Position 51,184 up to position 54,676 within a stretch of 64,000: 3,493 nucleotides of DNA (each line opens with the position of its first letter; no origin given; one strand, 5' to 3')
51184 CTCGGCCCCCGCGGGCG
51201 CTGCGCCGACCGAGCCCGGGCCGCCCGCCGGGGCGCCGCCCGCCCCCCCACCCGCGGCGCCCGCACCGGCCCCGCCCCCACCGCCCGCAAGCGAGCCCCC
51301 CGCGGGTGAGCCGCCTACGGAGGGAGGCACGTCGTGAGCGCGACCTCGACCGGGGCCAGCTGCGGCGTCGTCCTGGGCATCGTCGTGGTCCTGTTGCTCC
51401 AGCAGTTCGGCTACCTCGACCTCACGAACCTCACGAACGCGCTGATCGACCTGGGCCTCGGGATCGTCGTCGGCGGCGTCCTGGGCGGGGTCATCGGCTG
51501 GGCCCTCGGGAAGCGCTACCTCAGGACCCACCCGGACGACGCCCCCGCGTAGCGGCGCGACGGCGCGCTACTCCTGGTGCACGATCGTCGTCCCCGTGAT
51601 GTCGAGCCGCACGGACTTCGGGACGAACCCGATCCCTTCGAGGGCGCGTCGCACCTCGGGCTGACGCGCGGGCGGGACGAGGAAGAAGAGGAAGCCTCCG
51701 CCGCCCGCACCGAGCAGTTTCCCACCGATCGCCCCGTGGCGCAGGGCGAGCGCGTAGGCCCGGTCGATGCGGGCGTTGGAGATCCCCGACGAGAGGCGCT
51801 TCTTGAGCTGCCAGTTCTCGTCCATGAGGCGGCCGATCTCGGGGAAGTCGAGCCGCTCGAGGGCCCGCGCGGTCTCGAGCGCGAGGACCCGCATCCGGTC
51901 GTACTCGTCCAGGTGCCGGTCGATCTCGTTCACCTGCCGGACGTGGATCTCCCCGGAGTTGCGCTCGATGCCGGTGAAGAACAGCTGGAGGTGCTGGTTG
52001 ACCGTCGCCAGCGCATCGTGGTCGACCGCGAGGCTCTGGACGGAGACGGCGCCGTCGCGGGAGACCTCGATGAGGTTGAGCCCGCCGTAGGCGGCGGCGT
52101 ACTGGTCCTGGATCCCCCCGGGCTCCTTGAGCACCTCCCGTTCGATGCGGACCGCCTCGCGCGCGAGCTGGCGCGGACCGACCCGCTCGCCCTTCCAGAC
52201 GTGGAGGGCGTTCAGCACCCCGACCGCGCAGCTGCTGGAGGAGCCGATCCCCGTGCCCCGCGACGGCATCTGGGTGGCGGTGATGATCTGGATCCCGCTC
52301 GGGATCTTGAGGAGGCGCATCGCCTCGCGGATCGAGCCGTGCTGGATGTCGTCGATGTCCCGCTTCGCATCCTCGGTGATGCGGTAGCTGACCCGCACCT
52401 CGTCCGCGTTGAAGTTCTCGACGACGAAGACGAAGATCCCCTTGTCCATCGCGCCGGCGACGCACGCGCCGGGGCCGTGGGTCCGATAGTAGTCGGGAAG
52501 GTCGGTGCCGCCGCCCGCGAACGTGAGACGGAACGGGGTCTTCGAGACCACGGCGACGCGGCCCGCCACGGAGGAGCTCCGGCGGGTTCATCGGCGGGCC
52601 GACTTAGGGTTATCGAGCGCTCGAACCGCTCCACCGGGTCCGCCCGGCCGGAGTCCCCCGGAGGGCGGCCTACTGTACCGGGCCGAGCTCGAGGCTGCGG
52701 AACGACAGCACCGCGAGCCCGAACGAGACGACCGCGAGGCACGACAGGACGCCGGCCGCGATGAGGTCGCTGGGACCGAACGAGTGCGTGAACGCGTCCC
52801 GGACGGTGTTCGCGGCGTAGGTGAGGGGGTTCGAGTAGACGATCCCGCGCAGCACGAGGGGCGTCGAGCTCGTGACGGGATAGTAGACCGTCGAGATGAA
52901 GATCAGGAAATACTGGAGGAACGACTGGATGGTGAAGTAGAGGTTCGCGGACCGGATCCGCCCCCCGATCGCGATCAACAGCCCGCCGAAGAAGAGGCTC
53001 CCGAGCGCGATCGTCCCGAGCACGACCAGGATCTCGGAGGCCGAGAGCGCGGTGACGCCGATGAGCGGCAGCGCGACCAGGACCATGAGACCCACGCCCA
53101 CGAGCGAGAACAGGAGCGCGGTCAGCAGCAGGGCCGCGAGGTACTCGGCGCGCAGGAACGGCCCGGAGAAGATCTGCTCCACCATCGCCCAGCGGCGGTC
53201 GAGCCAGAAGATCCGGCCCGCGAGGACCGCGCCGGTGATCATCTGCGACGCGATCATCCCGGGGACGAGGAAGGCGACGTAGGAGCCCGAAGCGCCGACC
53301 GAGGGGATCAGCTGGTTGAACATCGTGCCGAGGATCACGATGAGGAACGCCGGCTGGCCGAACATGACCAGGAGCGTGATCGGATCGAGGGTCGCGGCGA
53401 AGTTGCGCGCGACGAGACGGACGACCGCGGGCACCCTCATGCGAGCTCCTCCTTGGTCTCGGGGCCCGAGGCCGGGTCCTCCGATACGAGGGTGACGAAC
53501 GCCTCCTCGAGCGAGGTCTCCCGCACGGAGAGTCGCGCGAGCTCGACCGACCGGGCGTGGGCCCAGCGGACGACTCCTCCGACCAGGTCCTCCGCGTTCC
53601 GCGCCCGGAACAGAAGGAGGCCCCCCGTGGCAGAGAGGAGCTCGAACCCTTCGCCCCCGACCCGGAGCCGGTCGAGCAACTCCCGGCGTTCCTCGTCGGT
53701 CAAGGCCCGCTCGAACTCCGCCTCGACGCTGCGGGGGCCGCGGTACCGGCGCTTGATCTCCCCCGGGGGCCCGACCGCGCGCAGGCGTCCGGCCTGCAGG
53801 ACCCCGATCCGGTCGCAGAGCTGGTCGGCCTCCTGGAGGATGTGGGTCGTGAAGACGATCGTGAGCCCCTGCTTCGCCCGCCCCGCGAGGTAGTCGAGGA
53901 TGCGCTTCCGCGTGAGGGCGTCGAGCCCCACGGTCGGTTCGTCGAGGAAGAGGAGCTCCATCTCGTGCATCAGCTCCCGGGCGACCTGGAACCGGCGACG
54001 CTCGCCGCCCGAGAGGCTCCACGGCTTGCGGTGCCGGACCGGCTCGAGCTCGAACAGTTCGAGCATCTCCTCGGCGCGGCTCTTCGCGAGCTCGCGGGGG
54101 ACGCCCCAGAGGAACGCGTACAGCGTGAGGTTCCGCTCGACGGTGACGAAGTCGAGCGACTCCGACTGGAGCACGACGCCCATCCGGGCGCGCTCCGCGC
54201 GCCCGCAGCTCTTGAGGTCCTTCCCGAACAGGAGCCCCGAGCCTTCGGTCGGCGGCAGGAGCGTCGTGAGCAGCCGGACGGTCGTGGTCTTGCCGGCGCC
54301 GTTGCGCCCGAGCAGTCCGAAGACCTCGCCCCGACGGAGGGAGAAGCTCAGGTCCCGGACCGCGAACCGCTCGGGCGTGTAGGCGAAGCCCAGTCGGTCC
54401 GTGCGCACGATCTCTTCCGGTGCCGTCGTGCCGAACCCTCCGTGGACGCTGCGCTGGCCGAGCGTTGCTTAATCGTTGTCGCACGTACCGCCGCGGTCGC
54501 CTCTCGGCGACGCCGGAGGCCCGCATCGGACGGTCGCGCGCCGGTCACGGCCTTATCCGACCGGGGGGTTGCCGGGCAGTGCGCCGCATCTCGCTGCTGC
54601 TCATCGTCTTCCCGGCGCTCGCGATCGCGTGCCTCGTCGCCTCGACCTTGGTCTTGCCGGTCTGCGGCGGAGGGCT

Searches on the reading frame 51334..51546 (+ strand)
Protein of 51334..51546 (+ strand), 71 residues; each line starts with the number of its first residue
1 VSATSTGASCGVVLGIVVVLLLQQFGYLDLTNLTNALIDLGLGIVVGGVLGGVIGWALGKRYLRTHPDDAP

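Call 63: search_protein_families(library=pfam, proteins=[window:51334-51546:+], max_evalue=1)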
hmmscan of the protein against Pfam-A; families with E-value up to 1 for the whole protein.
window:51334-51546:+ (71 aa): 4 families
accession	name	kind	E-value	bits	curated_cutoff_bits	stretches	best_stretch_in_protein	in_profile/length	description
PF02687.27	FtsX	-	0.037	14.5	25.5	1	7-67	58-120/120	FtsX-like permease C-terminal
PF09605.15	Trep_Strep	-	0.16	12.4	28.7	1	38-63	158-183/185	Hypothetical bacterial integral membrane protein (Trep_Strep)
PF12670.12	DUF3792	-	0.51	11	31.3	1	7-55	68-115/115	Protein of unknown function (DUF3792)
PF13441.11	Gly-zipper_YMGG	-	0.69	10.1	28.9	1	42-55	9-22/45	YMGG-like Gly-zipper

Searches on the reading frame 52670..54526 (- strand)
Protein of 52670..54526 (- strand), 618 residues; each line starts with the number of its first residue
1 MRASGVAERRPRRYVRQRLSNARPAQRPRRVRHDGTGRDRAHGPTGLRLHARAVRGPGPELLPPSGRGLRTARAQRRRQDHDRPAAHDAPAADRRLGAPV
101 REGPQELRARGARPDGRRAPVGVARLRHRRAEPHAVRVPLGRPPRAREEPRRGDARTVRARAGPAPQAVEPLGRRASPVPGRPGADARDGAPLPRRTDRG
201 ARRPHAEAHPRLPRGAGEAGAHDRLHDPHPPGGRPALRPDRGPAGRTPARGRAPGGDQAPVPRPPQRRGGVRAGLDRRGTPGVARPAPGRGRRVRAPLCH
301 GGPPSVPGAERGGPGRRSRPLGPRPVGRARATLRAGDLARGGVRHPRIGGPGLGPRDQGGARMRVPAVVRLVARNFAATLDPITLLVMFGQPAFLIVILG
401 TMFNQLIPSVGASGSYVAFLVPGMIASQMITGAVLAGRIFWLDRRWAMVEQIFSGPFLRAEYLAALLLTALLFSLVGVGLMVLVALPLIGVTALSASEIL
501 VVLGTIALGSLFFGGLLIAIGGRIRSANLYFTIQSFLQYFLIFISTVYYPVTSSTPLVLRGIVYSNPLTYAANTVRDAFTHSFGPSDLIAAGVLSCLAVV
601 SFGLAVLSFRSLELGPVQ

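Call 22: search_protein_families(library=pfam, proteins=[window:52670-54526:-], max_evalue=0.001)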
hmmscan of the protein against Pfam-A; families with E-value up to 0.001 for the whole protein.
window:52670-54526:- (618 aa): 1 family
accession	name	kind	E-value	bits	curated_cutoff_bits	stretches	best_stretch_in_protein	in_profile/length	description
PF01061.29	ABC2_membrane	-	9.4e-14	51.9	26.9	1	371-579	6-210/211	ABC-2 type transporter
